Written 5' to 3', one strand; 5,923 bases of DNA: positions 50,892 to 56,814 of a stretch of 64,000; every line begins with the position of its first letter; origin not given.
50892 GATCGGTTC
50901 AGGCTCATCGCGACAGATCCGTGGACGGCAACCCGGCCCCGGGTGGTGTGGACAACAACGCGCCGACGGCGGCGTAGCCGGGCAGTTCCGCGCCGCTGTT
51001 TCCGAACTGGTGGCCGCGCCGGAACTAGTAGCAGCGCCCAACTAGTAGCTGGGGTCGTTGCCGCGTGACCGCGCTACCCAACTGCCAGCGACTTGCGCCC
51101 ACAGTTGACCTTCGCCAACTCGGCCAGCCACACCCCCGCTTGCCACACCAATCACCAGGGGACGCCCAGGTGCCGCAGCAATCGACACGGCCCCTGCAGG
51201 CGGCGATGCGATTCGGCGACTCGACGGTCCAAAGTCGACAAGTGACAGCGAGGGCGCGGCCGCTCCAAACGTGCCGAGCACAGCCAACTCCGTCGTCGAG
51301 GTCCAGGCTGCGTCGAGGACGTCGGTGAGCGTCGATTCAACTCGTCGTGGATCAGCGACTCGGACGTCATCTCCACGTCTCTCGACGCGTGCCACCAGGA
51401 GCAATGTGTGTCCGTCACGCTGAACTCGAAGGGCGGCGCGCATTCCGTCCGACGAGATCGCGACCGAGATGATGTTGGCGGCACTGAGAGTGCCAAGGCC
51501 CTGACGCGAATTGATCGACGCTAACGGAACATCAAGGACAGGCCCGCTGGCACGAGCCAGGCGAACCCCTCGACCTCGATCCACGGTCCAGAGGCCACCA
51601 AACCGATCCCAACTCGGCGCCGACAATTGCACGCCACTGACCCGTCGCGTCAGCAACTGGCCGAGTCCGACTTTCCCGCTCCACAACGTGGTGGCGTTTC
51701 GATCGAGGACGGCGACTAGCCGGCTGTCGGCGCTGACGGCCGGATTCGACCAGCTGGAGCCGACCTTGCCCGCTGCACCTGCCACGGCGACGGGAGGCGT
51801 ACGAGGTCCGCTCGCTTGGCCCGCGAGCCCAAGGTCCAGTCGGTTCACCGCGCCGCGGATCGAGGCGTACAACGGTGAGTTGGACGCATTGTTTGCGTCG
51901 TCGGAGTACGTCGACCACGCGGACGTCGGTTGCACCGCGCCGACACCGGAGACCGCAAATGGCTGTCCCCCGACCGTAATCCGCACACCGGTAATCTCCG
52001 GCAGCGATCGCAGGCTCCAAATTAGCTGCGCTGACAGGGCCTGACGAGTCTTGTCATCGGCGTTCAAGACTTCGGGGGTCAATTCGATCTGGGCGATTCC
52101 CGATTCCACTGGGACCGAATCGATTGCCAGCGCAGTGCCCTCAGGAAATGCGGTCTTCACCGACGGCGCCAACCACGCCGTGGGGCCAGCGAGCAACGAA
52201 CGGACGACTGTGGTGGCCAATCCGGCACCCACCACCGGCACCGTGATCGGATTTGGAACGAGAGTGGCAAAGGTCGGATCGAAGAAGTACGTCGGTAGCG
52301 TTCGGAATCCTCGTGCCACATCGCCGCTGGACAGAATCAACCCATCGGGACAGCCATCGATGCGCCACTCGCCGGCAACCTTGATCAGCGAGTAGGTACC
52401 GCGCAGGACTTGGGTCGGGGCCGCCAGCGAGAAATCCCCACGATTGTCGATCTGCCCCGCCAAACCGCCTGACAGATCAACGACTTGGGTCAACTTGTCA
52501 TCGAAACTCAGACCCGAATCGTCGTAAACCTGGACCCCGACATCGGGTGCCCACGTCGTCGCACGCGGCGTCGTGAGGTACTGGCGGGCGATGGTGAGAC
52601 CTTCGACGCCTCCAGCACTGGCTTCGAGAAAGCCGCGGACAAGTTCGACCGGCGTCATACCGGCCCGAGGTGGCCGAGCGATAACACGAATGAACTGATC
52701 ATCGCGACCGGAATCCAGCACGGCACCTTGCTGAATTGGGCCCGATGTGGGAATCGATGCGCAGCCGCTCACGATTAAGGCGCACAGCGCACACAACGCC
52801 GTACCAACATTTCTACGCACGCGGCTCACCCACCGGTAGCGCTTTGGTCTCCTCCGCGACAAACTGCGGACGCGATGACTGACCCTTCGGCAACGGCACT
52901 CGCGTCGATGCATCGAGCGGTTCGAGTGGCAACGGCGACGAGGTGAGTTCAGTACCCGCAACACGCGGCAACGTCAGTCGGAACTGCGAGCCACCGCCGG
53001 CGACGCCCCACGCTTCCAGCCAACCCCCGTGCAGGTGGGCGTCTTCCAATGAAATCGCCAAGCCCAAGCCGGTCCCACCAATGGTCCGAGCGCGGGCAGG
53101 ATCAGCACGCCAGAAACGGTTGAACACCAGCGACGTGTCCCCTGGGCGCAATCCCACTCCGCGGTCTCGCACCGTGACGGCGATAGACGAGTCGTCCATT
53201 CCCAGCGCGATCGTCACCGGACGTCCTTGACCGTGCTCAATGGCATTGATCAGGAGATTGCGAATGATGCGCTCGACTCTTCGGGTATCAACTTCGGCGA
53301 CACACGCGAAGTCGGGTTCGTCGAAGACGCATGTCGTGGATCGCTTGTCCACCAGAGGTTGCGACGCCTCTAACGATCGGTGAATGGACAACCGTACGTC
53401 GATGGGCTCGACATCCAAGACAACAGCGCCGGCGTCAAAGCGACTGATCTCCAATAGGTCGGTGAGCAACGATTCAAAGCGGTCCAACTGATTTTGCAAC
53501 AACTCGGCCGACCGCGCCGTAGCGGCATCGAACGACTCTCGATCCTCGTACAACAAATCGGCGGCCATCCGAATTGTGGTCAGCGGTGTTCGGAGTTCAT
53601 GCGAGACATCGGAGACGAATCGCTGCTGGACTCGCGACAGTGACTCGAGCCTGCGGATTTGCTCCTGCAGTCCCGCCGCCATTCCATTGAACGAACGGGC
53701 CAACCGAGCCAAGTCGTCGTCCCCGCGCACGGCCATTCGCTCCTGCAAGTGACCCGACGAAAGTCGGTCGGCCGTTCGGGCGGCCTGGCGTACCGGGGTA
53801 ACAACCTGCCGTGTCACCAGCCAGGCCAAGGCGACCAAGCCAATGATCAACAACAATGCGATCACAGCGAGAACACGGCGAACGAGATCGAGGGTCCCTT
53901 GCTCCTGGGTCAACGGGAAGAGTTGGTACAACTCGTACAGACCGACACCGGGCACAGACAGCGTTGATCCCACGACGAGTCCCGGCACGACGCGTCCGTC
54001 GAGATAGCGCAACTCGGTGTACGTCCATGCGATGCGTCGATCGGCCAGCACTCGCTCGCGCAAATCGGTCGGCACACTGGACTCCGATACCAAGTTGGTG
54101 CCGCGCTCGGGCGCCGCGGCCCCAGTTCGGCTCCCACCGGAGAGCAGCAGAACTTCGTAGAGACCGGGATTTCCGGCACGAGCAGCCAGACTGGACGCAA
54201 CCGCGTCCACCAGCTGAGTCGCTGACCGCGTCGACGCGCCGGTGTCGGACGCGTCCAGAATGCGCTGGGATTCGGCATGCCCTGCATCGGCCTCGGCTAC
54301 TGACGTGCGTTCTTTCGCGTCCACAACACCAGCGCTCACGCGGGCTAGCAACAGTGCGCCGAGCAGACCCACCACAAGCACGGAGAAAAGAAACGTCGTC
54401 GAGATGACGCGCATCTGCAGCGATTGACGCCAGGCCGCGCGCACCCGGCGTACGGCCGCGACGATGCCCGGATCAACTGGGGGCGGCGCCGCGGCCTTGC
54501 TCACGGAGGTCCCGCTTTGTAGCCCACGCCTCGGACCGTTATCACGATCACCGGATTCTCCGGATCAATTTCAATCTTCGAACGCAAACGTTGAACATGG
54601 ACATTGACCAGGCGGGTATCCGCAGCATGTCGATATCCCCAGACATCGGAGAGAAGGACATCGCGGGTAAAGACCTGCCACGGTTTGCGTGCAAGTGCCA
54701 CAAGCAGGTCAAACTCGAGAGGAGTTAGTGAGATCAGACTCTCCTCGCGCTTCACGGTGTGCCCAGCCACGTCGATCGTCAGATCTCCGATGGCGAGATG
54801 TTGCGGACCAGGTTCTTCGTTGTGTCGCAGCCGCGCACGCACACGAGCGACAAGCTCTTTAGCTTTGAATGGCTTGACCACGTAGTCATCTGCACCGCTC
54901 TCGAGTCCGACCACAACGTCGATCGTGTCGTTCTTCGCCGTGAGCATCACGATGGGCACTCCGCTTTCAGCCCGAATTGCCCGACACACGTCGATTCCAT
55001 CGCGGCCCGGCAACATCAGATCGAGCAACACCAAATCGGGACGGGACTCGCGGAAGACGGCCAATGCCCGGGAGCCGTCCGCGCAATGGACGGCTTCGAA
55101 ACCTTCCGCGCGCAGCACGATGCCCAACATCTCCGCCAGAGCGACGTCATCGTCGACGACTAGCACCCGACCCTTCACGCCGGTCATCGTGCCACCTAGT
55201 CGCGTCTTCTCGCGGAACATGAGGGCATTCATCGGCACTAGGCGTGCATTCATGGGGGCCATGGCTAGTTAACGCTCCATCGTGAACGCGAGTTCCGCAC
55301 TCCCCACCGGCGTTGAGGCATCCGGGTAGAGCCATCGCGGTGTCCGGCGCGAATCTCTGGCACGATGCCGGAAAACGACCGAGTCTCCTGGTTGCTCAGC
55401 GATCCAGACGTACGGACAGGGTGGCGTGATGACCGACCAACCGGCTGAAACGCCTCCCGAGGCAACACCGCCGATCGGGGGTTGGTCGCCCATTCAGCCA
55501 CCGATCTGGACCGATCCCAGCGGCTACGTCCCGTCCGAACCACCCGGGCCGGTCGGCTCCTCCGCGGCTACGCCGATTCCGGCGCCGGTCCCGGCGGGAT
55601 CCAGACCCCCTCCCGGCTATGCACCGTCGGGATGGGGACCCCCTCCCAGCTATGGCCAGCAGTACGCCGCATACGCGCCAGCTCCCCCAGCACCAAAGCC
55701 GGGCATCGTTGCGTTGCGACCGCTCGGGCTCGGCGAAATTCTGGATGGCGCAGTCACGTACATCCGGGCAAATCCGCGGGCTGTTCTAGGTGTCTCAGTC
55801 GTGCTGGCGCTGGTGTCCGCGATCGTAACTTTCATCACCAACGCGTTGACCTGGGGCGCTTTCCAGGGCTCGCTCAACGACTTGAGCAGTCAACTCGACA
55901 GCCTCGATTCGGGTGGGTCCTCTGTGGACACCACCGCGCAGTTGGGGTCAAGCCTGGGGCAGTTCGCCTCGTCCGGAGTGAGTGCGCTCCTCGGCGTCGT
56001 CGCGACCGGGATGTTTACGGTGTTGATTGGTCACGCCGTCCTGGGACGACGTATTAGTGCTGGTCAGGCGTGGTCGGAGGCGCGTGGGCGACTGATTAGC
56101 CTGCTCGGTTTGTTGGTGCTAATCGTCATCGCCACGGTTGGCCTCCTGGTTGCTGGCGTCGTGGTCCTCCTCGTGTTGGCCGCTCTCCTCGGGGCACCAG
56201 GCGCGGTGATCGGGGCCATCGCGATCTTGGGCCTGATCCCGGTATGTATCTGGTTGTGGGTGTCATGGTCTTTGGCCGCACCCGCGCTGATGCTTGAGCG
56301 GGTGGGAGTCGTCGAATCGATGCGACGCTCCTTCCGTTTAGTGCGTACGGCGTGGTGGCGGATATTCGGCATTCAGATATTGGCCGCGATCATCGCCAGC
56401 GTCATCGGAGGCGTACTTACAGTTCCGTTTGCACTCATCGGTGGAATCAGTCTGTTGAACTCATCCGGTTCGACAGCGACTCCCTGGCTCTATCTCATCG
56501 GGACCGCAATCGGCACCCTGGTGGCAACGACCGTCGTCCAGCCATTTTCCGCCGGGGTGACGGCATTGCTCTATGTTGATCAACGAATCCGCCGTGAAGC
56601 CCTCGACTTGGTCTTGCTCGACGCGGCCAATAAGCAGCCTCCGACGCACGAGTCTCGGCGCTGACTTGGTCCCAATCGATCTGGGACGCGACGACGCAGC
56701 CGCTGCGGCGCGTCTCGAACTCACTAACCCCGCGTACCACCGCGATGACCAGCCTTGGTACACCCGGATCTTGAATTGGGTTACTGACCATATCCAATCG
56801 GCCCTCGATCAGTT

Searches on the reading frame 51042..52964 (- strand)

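Call 88: search_protein_families(library=pfam, proteins=[window:51042-52964:-], max_evalue=0.001)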
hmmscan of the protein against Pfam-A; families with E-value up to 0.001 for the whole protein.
window:51042-52964:- (640 aa): 2 families
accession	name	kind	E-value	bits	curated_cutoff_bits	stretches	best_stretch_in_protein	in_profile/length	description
PF10647.15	Gmad1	-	4.6e-23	82.8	20.5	1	393-628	13-242/251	Lipoprotein LpqB beta-propeller domain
PF10646.14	Germane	-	1.9e-16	61.1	23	1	226-335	3-115/117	Sporulation and spore germination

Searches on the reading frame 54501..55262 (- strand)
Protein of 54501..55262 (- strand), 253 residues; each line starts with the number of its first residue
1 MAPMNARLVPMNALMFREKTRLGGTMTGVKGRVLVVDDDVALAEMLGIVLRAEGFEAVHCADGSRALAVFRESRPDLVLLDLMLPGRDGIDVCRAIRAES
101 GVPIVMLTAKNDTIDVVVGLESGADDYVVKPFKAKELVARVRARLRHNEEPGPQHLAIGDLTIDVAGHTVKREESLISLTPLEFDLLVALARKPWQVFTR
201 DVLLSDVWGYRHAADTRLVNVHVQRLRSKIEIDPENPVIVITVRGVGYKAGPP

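Call 88: search_protein_families(library=pfam, proteins=[window:54501-55262:-], max_evalue=0.001)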
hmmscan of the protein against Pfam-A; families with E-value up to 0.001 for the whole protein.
window:54501-55262:- (253 aa): 2 families
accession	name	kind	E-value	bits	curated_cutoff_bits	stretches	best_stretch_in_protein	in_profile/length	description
PF00072.30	Response_reg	-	1.3e-30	106.2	30.2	1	33-142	1-111/111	Response regulator receiver domain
PF00486.34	Trans_reg_C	-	1e-24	86.8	26.2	1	177-249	4-76/77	Transcriptional regulatory protein, C terminal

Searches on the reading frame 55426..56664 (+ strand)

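Call 88: search_protein_families(library=pfam, proteins=[window:55426-56664:+], max_evalue=0.001)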
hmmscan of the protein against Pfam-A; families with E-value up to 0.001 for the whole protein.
window:55426-56664:+ (412 aa): 2 families
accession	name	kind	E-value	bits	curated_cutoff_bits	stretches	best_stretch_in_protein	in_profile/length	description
PF25231.1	DUF7847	-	1.3e-07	31.6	28.7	1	183-374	41-245/252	Domain of unknown function (DUF7847)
PF10110.14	GPDPase_memb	-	0.00071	18.8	29.6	1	267-386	168-285/321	Membrane domain of glycerophosphoryl diester phosphodiesterase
